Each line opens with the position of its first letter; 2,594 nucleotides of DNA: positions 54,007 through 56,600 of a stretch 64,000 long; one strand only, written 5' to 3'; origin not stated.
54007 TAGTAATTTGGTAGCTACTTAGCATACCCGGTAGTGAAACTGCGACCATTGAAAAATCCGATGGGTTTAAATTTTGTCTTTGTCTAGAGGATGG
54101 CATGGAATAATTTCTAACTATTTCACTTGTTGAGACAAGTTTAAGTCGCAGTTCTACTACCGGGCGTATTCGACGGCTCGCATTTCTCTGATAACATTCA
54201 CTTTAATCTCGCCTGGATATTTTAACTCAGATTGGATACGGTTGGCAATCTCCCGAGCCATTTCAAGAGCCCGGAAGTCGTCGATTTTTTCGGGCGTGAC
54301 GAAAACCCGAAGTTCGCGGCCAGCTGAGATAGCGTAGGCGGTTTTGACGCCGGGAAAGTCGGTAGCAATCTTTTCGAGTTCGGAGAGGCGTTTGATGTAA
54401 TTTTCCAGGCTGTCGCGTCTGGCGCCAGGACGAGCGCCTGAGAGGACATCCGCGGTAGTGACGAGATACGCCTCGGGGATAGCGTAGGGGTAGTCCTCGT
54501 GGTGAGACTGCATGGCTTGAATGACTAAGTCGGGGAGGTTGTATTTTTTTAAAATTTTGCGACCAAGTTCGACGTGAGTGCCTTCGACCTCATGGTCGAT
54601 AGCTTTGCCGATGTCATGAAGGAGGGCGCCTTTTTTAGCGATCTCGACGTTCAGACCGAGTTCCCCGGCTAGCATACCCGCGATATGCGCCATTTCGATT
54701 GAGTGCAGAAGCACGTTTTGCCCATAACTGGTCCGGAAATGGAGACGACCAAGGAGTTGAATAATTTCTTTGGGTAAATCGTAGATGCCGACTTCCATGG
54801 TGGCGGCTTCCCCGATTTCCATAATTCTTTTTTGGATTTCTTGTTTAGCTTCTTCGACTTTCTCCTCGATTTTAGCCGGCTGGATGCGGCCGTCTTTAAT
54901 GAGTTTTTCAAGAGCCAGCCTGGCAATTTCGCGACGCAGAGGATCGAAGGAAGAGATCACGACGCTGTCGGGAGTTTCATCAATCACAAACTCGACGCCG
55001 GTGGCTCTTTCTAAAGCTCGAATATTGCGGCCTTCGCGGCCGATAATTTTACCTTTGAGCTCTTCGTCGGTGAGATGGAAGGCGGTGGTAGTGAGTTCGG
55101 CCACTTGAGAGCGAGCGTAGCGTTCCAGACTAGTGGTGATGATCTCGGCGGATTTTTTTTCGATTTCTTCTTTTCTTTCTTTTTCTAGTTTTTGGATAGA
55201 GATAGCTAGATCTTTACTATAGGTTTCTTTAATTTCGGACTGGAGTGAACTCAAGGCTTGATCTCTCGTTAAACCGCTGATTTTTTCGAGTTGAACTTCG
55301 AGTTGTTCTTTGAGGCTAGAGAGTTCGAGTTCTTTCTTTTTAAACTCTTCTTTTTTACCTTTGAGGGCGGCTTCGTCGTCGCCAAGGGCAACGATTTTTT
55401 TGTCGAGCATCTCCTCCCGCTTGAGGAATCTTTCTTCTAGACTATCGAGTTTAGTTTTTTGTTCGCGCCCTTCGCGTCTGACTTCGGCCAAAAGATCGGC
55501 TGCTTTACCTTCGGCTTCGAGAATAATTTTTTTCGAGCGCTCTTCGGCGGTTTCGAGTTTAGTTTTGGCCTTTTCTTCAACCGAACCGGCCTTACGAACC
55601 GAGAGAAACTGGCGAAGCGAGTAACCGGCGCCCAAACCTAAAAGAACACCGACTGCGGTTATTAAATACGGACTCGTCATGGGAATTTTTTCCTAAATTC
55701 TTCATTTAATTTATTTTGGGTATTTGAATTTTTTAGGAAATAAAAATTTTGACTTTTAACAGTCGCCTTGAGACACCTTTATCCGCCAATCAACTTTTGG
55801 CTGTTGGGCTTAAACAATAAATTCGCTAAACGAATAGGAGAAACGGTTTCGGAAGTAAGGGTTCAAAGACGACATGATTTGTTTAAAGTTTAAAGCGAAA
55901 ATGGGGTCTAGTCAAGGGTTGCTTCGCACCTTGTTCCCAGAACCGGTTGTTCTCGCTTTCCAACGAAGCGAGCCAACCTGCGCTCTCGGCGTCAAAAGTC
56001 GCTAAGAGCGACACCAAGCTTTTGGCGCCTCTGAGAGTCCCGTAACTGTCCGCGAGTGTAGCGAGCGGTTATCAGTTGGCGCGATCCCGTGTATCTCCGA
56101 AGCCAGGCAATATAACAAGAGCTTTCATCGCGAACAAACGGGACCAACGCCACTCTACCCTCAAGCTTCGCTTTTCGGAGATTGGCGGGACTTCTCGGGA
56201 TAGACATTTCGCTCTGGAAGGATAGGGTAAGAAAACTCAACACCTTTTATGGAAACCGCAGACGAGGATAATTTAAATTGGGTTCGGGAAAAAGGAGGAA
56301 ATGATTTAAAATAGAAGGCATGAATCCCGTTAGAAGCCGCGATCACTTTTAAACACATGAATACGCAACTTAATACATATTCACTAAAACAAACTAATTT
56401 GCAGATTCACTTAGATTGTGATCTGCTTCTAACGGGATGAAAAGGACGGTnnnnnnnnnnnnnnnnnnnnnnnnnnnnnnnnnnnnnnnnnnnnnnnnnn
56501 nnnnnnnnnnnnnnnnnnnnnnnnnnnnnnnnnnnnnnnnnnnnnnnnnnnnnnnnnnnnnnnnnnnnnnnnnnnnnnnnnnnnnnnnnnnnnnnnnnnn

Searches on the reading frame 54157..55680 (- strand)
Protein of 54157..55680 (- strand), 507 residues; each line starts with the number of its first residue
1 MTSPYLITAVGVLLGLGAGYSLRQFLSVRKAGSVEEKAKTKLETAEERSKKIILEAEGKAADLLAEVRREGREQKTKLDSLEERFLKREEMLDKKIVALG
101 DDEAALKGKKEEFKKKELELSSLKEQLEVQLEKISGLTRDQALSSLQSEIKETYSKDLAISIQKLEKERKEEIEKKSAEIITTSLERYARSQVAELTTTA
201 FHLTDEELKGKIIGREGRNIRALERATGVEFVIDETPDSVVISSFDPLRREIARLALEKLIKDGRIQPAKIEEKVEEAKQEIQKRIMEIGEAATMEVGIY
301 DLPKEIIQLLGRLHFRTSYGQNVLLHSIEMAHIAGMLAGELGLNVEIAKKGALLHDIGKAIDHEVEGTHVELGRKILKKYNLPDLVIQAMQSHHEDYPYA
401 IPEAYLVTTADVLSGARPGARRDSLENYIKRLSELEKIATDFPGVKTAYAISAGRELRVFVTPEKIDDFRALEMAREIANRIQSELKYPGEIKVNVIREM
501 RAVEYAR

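Call 10: search_protein_families(library=pfam, proteins=[window:54157-55680:-])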
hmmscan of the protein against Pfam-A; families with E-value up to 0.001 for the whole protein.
window:54157-55680:- (507 aa): 4 families
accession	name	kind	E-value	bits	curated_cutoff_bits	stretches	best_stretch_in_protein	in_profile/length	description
PF12072.13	RNase_Y_N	-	2e-27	96.4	32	1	6-189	4-198/201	RNase Y N-terminal region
PF01966.28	HD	-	6.7e-19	68.7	22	1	325-414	3-114/116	HD domain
PF08668.18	HDOD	-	3.4e-07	30.4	22.9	0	322-361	94-134/196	HDOD domain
PF00013.35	KH_1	-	6.6e-07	29.4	21.5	1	206-258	8-65/66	KH domain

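Call 12: find_related_loci(query=window:54157-55680:-, collection=genome_contigs, flank=10000)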
Query window:54157-55680:- (507 aa) in genome_contigs; peptide patterns used: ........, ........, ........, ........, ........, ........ (x = any residue, [..] = any of these).
600 stretches matched a pattern (row limit reached: there are more); 224 encode a relative of the query (tblastn E <= 1e-3); the best 80 are kept; 80 distinct loci.
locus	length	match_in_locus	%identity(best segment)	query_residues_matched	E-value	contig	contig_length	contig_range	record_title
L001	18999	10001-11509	79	6-507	0e+0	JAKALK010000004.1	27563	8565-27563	MAG: bacterium isolate WY5.bin125 NODE_2571_length_27563_cov_1.523291, whole genome shotgun sequence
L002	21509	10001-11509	82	4-507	0e+0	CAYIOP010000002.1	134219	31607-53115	MAG TPA_asm: uncultured Candidatus Saccharibacteria bacterium isolate ERP119705_co3_310 genome assembly, contig: NODE_54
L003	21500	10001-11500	75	8-507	0e+0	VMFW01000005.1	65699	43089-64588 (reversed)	MAG: Parcubacteria group bacterium Gr01-1014_20 G01um101420_scaffold_208, whole genome shotgun sequence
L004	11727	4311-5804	71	10-507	0e+0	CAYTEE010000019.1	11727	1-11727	MAG TPA_asm: uncultured Candidatus Saccharibacteria bacterium isolate SRP050083_co2_44 genome assembly, contig: NODE_422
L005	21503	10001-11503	70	7-507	0e+0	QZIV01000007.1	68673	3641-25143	MAG: Candidatus Parcubacteria bacterium isolate SURF_56 Ga0104751_1000462, whole genome shotgun sequence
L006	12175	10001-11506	70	6-507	0e+0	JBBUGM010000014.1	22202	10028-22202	MAG: Patescibacteria group bacterium isolate H43-bin210_1 H43_bin210_1_000000000014, whole genome shotgun sequence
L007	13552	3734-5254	69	1-507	0e+0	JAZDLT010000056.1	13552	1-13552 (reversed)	MAG: Candidatus Liptonbacteria bacterium isolate MEGAHIT-group-0.617 k141_17766934, whole genome shotgun sequence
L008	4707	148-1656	69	6-507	0e+0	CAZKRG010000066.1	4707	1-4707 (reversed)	MAG TPA_asm: uncultured Candidatus Saccharibacteria bacterium isolate SRP093762_co1_1 genome assembly, contig: NODE_9686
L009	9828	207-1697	68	11-507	0e+0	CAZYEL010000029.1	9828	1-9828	MAG TPA_asm: uncultured Candidatus Saccharibacteria bacterium isolate binchicken_co227_1009 genome assembly, contig: NOD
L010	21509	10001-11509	68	6-507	0e+0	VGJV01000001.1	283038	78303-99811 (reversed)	MAG: Candidatus Liptonbacteria bacterium isolate M_DeepCast_50m_m2_187 M_DeepCast_50m_m2_187_Ga0194121_10000014, whole g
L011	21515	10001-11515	70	1-507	0e+0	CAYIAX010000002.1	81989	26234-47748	MAG TPA_asm: uncultured Candidatus Saccharibacteria bacterium isolate ERP119705_co18_243 genome assembly, contig: NODE_1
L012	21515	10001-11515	69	1-507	0e+0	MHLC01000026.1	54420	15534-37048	MAG: Candidatus Liptonbacteria bacterium RIFCSPLOWO2_01_FULL_56_20 rifcsplowo2_01_scaffold_556, whole genome shotgun seq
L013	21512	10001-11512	67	3-507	0e+0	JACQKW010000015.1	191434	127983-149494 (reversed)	MAG: Candidatus Liptonbacteria bacterium isolate NC_groundwater_1187_Ag_S-0.1um_53_80 S_p1_S3_coassembly_k141_2446690, w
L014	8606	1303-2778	68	16-507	0e+0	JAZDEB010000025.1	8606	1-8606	MAG: Candidatus Liptonbacteria bacterium isolate MEGAHIT-group-0.117 k141_7738331, whole genome shotgun sequence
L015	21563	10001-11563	66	1-507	0e+0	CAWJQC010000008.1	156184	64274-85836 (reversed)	MAG: uncultured bacterium isolate MFD03726.bin.1.80 genome assembly, contig: contig_58256, whole genome shotgun sequence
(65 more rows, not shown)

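Call 46: list_cluster_members(proteins=[P0001, window:54157-55680:-, window:51892-52521:-])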
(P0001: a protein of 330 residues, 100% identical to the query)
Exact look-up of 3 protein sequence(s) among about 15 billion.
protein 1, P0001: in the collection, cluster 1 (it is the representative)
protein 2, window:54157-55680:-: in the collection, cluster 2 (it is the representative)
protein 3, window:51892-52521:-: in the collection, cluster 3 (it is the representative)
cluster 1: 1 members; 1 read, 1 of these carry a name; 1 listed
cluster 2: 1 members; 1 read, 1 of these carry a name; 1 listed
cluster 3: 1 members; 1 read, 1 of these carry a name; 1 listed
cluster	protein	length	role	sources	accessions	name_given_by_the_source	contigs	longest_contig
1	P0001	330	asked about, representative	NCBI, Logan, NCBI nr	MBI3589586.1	MAG: 3-methyl-2-oxobutanoate hydroxymethyltransferase [Candidatus Liptonbacteria ... | 3-methyl-2-oxobutanoate hydroxymethyltransferase [Candidatus Liptonbacteria bacterium]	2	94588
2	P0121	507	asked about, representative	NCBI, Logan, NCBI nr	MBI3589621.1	MAG: ribonuclease Y [Candidatus Liptonbacteria bacterium] | ribonuclease Y [Candidatus Liptonbacteria bacterium]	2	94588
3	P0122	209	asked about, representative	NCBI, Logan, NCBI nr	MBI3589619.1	MAG: hypothetical protein HY093_04390 [Candidatus Liptonbacteria bacterium] | hypothetical protein [Candidatus Liptonbacteria bacterium]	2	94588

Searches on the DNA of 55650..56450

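Call 77: search_rna_families(source=window, start=55650, end=56450, threshold=evalue, max_evalue=1)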
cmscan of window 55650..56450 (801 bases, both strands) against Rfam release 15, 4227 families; matches with E-value up to 1: 0.
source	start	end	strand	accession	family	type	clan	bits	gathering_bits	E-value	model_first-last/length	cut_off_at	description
